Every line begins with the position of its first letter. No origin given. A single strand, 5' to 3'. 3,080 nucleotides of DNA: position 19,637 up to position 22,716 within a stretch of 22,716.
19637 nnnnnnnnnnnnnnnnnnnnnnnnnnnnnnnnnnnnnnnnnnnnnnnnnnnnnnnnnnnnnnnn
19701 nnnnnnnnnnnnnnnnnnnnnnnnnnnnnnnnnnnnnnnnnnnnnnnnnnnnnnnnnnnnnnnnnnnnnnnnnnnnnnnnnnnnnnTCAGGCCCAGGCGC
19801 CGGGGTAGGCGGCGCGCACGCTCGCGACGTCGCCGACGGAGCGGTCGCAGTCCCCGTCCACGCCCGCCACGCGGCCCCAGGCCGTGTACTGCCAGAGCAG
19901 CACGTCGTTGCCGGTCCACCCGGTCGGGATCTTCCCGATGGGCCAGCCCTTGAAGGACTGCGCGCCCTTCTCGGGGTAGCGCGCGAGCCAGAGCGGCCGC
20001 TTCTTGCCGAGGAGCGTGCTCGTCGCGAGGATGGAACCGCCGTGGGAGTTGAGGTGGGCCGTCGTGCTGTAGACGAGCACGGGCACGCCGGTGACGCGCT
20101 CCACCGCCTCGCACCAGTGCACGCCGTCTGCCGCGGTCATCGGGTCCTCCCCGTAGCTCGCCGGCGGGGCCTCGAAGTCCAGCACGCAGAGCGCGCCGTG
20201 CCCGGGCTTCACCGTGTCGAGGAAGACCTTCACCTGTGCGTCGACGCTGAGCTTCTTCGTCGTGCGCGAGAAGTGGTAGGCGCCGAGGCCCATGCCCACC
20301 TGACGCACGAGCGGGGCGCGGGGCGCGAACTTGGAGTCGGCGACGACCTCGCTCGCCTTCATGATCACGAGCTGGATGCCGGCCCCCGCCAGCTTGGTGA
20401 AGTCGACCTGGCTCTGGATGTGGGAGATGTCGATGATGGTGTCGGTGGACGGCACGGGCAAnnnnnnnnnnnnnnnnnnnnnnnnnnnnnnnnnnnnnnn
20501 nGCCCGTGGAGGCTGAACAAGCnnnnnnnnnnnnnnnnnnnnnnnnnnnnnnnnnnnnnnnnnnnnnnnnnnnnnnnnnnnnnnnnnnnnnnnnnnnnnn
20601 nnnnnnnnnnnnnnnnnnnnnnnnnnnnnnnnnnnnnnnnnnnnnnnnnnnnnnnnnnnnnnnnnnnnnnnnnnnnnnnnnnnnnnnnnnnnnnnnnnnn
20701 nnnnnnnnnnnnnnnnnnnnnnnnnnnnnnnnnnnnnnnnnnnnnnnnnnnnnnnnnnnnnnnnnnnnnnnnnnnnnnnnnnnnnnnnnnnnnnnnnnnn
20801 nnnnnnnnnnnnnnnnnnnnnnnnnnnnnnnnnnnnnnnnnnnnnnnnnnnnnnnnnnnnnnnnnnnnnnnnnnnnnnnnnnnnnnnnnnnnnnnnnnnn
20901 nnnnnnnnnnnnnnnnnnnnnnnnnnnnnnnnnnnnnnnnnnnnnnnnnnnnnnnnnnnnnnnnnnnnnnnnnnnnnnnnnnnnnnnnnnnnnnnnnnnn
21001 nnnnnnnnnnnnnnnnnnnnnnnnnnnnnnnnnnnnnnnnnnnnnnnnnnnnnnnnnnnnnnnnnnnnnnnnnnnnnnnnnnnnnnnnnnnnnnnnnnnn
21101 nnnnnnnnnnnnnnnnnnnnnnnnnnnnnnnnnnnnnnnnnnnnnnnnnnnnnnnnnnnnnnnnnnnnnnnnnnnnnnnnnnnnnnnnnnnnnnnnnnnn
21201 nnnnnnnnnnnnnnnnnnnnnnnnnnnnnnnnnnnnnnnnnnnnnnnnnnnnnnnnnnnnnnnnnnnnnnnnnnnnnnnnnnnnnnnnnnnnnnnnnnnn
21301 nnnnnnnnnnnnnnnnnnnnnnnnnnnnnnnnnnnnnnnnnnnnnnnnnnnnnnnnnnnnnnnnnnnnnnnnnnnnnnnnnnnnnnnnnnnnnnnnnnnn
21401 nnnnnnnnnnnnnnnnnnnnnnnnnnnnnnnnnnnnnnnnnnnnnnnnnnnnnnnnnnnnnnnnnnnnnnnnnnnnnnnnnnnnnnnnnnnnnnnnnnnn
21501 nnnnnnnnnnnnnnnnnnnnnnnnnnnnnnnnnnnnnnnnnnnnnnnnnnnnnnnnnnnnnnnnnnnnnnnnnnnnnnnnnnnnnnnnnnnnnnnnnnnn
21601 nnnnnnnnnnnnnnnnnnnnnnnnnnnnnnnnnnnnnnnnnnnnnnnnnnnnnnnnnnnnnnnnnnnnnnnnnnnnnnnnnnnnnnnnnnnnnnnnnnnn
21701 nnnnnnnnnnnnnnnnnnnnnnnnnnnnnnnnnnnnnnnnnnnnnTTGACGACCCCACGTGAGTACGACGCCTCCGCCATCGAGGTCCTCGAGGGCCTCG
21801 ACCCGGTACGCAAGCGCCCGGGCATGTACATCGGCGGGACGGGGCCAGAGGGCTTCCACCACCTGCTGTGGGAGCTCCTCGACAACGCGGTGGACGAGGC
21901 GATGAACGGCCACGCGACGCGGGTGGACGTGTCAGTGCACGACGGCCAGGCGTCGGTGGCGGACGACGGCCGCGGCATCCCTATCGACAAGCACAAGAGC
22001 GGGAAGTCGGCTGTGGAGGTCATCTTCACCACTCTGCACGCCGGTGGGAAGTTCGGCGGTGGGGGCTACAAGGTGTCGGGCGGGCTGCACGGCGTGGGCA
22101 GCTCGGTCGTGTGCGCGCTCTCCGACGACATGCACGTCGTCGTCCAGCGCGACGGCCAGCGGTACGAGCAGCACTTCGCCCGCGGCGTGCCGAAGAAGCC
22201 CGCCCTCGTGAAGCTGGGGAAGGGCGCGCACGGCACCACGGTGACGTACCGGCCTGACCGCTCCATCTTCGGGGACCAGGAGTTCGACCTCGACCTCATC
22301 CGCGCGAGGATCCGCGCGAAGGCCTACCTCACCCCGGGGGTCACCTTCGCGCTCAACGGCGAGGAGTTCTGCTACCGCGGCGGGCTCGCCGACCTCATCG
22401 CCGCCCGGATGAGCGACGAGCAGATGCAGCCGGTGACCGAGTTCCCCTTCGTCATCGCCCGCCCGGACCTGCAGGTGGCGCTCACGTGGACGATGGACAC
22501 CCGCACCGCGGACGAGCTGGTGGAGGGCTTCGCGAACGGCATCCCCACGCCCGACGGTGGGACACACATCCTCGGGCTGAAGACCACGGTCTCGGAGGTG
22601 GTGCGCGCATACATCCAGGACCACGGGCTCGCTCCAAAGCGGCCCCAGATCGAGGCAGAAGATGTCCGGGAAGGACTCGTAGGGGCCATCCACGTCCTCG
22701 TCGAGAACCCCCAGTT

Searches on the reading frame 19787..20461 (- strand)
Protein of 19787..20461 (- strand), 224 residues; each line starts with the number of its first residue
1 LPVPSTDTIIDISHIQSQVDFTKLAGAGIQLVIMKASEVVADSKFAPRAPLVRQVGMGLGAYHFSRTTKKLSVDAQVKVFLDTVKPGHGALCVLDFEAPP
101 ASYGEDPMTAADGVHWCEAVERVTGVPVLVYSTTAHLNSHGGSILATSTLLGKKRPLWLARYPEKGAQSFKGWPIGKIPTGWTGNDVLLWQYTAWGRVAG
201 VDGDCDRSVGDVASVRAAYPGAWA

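Call 12: search_protein_families(library=pfam, max_evalue=0.01, proteins=[window:19787-20461:-])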
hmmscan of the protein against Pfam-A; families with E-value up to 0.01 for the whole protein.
window:19787-20461:- (224 aa): 1 family
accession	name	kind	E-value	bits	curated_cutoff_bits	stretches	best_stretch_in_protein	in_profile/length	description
PF01183.26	Glyco_hydro_25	-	2.4e-26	93.6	27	1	10-201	1-180/180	Glycosyl hydrolases family 25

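Call 13: search_protein_families(library=phrogs, max_evalue=0.01, proteins=[window:19787-20461:-])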
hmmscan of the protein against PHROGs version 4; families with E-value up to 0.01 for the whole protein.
window:19787-20461:- (224 aa): 5 families
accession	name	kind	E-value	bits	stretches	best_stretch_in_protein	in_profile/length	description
phrog_291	-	lysis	1.2e-29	104.4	1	5-209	111-304/509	endolysin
phrog_6219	-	lysis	3.3e-24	87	1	7-206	2-182/326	endolysin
phrog_6745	-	lysis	1.4e-17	64.6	1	8-167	5-159/396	endolysin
phrog_3084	-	lysis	5.1e-13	49.8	1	9-214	161-359/468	endolysin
phrog_35916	-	unknown function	0.0022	18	1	9-194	6-191/488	-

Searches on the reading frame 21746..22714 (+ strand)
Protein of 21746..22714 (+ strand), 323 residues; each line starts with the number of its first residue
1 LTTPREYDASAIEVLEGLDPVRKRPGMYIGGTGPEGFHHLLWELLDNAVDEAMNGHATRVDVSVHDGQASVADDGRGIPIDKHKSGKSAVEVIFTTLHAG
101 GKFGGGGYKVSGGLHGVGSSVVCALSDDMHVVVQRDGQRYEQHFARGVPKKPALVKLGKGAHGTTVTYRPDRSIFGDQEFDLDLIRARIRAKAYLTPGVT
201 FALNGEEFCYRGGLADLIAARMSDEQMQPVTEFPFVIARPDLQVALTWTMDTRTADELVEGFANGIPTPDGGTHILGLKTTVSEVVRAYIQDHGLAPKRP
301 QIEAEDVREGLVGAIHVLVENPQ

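Call 12: search_protein_families(library=pfam, max_evalue=0.01, proteins=[window:21746-22714:+])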
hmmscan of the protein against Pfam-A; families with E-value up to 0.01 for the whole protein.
window:21746-22714:+ (323 aa): 3 families
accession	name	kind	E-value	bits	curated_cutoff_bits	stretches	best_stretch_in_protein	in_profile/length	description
PF00204.31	DNA_gyraseB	-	5.5e-18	65.5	27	1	241-323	33-113/173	DNA gyrase B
PF02518.31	HATPase_c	-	2.2e-15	57.5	26.4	1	34-169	3-106/111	Histidine kinase-, DNA gyrase B-, and HSP90-like ATPase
PF13589.12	HATPase_c_3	-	0.0064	17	25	0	40-140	6-99/137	Histidine kinase-, DNA gyrase B-, and HSP90-like ATPase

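Call 13: search_protein_families(library=phrogs, max_evalue=0.01, proteins=[window:21746-22714:+])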
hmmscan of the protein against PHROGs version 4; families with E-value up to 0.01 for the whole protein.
window:21746-22714:+ (323 aa): 2 families
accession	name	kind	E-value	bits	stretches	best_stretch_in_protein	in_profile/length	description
phrog_543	-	DNA, RNA and nucleotide metabolism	3.6e-68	231.4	1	5-323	21-352/661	DNA topoisomerase II large subunit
phrog_28877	-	DNA, RNA and nucleotide metabolism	4.9e-20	71.8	1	7-204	3-228/1441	DNA topoisomerase II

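Call 51: search_dna_similar(query=window:21746-22714:+, collection=phages, mode=protein, max_evalue=1e-20, max_rows=15)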
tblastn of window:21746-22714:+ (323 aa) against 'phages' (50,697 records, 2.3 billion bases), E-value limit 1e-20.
Records with a match: 99; places in all: 99; records where one place covers at least 80% of the query: 96.
Best place of each record, by identity: <60% 99.
By first word of the organism name: Bacteriophage 30; Staphylococcus 13; Listeria 12; Bacillus 12; Maribacter 8; Enterococcus 4; Acinetobacter 4; Salmonella 4; Burkholderia 4; Escherichia 2; and 4 more.
By host as written in the record: - 37; Listeria monocytogenes 10; Staphylococcus aureus 10; Maribacter forsetii DSM18668 8; Bacillus subtilis 4; Burkholderia cenocepacia 4; Homo sapiens 3; Enterococcus faecalis 2; and 15 more.
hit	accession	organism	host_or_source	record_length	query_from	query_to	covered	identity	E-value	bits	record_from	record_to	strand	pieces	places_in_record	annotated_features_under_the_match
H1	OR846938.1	Listeria phage LM 4-11-1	Listeria monocytogenes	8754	6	319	97%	43.6%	6e-56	201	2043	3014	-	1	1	record has no annotation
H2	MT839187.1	Bacteriophage sp.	human fecal samples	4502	6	323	98%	42.4%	4e-55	198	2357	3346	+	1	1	record has no annotation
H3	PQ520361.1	Enterococcus phage IME_EF3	-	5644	5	323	99%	42.2%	7e-50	183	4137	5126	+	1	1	record has no annotation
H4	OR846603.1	Enterococcus phage Efs 1-1-1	Enterococcus faecalis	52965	5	323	99%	42.2%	7e-50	183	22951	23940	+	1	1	record has no annotation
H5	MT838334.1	Bacteriophage sp.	human fecal samples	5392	6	323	98%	42.0%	1e-54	197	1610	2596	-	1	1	record has no annotation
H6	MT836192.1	Bacteriophage sp.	human fecal samples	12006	5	323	99%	41.8%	1e-45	171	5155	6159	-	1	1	record has no annotation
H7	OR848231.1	Listeria phage LM 4-14-1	Listeria monocytogenes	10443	6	323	98%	41.9%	3e-50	184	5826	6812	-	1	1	record has no annotation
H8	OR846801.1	Listeria phage LM 4-11-1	Listeria monocytogenes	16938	6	323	98%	41.9%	3e-50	184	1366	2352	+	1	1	record has no annotation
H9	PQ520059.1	Enterococcus phage IME_EF3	-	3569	6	319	97%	42.4%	9e-54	194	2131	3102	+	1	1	record has no annotation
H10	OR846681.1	Enterococcus phage Efs 1-1-1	Enterococcus faecalis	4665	6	319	97%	42.4%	2e-53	194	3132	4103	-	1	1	record has no annotation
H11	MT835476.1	Bacteriophage sp.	human fecal samples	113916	7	323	98%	41.9%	3e-56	202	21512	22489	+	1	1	record has no annotation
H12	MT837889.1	Bacteriophage sp.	human fecal samples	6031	6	323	98%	41.7%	1e-51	188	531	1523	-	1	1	record has no annotation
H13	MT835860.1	Bacteriophage sp.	human fecal samples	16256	6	323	98%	41.4%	4e-53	193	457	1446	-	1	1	record has no annotation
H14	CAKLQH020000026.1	Acinetobacter phage MD-2021a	not known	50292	2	323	100%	40.5%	1e-52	191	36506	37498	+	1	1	gyrB: DNA gyrase subunit B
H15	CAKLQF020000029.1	Acinetobacter phage MD-2021a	not known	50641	2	323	100%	40.5%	1e-52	191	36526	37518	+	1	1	gyrB: DNA gyrase subunit B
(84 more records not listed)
